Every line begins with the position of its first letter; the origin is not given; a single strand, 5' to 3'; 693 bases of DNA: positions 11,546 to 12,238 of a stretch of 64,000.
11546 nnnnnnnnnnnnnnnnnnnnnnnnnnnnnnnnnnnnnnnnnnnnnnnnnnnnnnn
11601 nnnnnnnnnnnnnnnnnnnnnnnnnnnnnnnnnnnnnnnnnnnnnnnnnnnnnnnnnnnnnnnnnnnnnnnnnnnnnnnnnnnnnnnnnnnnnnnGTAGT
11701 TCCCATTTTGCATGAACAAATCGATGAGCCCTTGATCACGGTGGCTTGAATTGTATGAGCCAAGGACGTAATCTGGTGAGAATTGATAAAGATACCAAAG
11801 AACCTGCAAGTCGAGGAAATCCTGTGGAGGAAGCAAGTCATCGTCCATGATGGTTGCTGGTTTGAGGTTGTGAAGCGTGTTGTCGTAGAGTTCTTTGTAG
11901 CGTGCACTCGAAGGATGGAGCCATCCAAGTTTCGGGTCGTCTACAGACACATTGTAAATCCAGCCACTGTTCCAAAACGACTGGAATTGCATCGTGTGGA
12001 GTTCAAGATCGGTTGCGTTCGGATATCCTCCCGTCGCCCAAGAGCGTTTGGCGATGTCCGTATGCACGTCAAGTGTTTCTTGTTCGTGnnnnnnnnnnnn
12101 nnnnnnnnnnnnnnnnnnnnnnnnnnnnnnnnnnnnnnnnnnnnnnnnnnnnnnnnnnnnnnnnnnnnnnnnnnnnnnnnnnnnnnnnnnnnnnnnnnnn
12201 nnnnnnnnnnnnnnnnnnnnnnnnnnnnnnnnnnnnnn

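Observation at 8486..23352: Complete extracellular-to-cytoplasmic alpha-glucan (starch/glycogen) utilisation locus with membrane-anchored GH57 and GH13 enzymes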

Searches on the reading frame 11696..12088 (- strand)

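Call 44: search_protein_families(library=pfam, proteins=[window:11696-12088:-], max_evalue=1)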
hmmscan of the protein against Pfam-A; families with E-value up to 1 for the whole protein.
seq(131 aa): 1 family
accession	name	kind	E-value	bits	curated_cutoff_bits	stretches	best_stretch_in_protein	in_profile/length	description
PF02305.22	Phage_F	-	0.12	11.5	25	1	61-117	377-437/501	Capsid protein (F protein)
